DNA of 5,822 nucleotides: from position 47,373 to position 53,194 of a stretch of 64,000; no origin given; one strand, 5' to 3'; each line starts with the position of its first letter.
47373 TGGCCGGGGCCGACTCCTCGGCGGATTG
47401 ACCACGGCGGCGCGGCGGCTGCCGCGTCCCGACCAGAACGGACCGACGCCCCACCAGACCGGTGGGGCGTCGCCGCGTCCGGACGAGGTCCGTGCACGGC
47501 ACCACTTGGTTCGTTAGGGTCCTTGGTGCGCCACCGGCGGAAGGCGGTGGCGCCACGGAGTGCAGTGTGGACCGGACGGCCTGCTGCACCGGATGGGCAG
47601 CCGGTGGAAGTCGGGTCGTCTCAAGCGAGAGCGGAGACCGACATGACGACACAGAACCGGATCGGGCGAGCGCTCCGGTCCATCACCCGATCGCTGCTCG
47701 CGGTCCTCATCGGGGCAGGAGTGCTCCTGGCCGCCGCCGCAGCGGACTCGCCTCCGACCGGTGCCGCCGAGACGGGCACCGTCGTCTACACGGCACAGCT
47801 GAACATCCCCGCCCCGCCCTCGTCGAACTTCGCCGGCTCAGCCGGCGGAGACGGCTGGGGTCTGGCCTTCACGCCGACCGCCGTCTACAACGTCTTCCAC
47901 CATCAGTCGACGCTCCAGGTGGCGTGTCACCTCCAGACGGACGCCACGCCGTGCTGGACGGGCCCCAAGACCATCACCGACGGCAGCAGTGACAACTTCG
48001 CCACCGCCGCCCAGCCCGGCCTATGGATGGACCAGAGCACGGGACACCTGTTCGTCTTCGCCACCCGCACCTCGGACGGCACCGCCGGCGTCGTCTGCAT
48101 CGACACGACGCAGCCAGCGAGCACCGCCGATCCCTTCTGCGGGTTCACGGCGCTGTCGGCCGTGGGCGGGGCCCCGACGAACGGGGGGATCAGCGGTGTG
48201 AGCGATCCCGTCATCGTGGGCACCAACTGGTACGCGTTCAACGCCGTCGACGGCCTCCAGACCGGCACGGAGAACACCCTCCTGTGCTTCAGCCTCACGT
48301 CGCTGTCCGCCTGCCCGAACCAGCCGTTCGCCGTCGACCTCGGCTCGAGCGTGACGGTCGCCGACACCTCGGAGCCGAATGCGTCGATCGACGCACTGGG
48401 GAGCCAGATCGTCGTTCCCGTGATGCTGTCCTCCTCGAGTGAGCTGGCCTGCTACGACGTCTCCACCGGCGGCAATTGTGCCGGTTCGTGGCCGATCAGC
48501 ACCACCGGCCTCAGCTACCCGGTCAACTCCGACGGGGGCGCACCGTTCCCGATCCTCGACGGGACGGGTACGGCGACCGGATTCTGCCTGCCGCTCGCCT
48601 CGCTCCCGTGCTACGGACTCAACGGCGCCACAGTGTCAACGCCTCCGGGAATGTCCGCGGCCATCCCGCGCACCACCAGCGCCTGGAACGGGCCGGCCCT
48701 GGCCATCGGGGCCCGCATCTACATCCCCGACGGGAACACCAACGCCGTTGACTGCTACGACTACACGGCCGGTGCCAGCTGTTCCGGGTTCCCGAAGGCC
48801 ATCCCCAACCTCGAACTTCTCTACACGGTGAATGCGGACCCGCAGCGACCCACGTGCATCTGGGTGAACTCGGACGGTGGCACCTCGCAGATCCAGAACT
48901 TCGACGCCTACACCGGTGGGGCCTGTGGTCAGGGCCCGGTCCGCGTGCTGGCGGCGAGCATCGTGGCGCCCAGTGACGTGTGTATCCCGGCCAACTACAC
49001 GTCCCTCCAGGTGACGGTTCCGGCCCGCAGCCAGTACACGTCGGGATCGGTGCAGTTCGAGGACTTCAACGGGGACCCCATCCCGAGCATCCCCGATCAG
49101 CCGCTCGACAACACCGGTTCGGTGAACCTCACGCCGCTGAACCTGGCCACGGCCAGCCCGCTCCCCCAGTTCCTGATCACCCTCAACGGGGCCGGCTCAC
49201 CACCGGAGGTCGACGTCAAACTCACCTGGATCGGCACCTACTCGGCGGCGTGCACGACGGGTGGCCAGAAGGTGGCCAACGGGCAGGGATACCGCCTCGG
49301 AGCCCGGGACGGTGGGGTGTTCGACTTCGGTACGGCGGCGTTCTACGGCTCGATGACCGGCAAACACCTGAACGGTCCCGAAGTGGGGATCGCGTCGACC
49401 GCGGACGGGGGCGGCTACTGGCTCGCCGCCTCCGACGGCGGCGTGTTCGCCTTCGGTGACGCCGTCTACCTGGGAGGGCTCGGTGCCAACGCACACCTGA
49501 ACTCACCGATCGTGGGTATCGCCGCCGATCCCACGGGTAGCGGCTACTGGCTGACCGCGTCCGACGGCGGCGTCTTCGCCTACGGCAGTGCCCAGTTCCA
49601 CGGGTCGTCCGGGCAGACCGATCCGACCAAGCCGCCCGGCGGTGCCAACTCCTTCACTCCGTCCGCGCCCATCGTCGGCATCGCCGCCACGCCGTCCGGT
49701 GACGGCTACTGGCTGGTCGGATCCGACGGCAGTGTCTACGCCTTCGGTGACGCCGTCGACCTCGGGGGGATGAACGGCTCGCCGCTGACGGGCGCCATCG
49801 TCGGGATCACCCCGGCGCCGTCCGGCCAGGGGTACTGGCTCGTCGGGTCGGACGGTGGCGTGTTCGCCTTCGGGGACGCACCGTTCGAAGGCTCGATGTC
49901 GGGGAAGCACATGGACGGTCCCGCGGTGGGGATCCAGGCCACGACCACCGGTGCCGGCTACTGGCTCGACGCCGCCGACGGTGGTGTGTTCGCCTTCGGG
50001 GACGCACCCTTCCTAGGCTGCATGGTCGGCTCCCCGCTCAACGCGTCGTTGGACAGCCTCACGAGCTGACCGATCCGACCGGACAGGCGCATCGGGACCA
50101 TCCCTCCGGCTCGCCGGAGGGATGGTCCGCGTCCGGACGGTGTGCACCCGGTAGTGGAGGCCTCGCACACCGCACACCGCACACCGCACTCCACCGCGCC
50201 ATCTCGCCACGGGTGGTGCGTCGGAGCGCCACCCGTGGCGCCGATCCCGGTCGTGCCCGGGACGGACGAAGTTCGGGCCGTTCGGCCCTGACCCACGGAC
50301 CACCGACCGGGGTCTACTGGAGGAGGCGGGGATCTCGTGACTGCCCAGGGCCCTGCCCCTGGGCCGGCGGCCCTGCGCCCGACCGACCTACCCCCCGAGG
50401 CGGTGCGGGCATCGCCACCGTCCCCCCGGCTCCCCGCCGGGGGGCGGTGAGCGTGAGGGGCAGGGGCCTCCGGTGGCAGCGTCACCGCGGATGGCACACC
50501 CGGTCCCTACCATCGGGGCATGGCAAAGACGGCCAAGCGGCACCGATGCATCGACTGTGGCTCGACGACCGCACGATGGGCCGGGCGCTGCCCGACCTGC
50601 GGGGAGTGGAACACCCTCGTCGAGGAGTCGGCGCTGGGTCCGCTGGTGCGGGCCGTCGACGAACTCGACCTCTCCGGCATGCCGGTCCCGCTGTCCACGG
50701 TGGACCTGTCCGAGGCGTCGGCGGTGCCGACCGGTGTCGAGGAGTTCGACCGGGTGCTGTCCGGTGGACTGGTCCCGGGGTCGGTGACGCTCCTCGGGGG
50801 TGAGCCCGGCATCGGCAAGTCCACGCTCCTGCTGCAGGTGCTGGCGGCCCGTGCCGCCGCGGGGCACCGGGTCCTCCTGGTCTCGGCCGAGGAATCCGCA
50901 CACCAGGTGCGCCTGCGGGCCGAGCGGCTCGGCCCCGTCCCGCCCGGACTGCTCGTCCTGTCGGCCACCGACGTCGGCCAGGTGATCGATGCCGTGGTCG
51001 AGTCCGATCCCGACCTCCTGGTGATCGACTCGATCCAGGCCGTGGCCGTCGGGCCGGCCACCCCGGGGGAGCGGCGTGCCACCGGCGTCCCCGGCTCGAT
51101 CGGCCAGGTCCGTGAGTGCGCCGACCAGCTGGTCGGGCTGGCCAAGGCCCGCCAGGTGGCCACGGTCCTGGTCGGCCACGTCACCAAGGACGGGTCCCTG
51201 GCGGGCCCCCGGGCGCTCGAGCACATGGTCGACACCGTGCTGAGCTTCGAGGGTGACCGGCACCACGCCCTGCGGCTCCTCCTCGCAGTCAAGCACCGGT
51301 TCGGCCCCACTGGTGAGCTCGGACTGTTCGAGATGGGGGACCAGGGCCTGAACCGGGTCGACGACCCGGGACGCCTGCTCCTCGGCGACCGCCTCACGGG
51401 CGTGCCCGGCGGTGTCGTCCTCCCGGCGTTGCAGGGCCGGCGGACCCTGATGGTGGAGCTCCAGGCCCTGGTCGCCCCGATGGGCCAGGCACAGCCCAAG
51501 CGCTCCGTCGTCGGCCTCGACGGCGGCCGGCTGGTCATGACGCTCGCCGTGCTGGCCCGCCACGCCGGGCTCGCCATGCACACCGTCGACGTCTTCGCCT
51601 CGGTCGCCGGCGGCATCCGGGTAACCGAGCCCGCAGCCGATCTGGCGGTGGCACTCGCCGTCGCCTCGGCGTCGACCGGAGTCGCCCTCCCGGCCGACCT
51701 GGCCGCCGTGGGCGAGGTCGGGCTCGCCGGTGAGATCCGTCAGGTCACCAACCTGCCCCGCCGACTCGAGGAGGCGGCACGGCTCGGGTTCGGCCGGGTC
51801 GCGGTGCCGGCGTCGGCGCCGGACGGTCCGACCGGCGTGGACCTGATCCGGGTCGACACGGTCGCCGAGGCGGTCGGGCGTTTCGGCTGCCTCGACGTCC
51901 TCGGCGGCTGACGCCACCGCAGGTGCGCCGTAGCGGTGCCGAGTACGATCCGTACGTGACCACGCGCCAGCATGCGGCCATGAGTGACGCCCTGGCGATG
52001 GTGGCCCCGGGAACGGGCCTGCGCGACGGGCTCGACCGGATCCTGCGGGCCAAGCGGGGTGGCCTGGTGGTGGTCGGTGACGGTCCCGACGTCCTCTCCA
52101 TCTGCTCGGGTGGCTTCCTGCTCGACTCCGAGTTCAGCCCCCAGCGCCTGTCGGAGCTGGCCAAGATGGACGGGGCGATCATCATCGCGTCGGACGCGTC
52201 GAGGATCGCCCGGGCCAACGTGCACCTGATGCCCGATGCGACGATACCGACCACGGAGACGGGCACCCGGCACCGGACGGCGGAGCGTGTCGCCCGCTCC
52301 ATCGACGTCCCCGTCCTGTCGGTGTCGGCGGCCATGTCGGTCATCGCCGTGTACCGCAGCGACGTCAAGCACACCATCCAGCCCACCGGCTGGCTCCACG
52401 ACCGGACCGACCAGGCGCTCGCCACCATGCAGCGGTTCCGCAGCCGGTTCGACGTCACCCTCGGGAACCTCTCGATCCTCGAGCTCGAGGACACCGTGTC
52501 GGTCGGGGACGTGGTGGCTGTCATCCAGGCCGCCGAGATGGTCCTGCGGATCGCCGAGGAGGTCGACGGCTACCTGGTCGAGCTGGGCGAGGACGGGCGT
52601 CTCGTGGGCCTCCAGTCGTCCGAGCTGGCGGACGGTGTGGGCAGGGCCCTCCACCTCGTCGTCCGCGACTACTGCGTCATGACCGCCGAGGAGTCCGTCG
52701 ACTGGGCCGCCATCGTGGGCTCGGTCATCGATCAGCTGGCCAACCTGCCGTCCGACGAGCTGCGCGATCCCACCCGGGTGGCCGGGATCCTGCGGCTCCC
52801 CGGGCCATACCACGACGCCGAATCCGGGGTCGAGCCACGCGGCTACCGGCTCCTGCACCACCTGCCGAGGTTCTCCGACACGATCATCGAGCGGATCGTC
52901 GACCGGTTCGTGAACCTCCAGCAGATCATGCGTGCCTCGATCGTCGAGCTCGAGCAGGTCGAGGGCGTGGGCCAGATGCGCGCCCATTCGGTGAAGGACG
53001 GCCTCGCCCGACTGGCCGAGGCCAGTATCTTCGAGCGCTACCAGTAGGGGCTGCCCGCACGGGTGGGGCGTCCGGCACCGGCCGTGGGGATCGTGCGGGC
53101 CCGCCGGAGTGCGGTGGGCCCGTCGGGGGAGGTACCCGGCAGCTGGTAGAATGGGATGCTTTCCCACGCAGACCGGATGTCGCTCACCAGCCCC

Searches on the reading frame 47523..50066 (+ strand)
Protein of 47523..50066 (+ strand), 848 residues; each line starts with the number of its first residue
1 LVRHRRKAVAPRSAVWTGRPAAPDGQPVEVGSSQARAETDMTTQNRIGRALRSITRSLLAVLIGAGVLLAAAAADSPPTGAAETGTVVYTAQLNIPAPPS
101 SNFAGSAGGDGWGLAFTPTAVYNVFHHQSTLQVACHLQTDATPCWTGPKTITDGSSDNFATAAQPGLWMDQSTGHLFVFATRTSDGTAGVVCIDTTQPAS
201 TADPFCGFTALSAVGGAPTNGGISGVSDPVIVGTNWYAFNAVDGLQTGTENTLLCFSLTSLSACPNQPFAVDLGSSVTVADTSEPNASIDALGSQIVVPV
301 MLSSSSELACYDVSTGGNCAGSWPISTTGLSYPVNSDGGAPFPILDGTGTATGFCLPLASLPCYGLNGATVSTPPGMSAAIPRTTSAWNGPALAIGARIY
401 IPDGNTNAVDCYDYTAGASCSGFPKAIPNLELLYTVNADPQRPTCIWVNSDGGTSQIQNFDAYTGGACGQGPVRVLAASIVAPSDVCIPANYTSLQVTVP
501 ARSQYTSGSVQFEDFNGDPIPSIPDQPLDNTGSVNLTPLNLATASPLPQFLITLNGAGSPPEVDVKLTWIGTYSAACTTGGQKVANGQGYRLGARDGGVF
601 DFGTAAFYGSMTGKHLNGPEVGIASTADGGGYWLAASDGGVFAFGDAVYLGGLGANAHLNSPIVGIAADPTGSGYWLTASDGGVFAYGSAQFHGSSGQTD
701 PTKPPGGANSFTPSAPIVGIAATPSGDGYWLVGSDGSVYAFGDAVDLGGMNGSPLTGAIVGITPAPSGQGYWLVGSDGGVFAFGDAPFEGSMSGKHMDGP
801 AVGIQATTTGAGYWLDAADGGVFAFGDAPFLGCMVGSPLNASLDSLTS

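Call 8: search_protein_families(library=pfam, proteins=[window:47523-50066:+], max_evalue=0.1)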
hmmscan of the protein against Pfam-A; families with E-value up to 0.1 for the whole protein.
window:47523-50066:+ (848 aa): 0 families

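Call 74: find_encoding_contigs(protein=window:47643-50066:+, flank=2000, max_places=3)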
Protein window:47643-50066:+ (808 aa): 2 contigs read that carry it; 2 places shown.
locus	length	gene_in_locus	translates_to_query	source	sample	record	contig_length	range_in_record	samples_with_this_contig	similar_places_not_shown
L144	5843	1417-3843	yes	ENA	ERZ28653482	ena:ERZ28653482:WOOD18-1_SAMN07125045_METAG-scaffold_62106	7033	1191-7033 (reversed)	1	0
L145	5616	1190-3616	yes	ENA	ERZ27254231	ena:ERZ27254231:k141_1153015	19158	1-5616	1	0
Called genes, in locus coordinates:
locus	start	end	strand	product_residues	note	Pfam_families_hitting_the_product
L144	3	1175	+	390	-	?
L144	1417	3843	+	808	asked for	-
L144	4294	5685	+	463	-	PF18073:Zn_ribbon_LapB, PF13481:AAA_25, PF03796:DnaB_C (weak), PF06745:ATPase, PF23442:DUF7125 (faint), PF13541:ChlI (faint)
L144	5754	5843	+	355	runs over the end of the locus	PF02457:DAC, PF10635:DisA-linker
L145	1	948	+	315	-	?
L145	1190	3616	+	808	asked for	-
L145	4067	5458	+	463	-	PF18073:Zn_ribbon_LapB, PF13481:AAA_25, PF03796:DnaB_C (weak), PF06745:ATPase, PF23442:DUF7125 (faint), PF13541:ChlI (faint)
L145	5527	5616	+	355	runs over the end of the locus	PF02457:DAC, PF10635:DisA-linker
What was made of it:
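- The window protein p3 occurs in a wood metagenome (call 74).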

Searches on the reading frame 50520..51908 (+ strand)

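Call 48: search_protein_families(library=pfam, proteins=[window:50520-51908:+], max_evalue=0.001)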
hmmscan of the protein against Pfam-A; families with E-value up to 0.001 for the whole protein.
window:50520-51908:+ (463 aa): 9 families
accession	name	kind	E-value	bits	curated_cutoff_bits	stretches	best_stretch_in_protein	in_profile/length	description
PF06745.19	ATPase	-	1.4e-15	57.7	26.6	1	69-138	1-71/231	KaiC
PF13481.12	AAA_25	-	2.9e-15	56.9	27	1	78-225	24-194/195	AAA domain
PF18073.7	Zn_ribbon_LapB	-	2.4e-11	43.5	25.7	1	8-35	1-28/28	Rubredoxin metal binding domain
PF03796.21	DnaB_C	-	6.6e-07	29.4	27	1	69-133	2-66/255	DnaB-like helicase C terminal domain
PF13541.12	ChlI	-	1.6e-05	25.2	27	1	369-431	57-119/121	Subunit ChlI of Mg-chelatase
PF25199.1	nSTAND_NTPase5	-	0.00025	21.3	34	1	87-137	41-93/145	Novel STAND NTPase 5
PF05362.19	Lon_C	-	0.00028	20.9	21.1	1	364-432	103-171/205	Lon protease (S16) C-terminal proteolytic domain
PF13401.12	AAA_22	-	0.00038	21.2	27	1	89-219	7-122/130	AAA domain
PF00154.27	RecA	-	0.00046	20.2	27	1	64-176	28-143/262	recA bacterial DNA recombination protein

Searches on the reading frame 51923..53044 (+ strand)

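Call 48: search_protein_families(library=pfam, proteins=[window:51923-53044:+], max_evalue=0.001)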
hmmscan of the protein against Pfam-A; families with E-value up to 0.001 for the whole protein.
window:51923-53044:+ (374 aa): 3 families
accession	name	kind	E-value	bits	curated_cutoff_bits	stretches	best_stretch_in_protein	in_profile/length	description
PF10635.14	DisA-linker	-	2e-36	125.3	25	1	158-293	7-136/142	DisA bacterial checkpoint controller linker region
PF02457.21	DAC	-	5.4e-24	84.5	27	1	35-146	2-116/119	DisA bacterial checkpoint controller nucleotide-binding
PF12826.13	HHH_2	-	0.00014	22.3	27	1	324-359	18-53/64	Helix-hairpin-helix motif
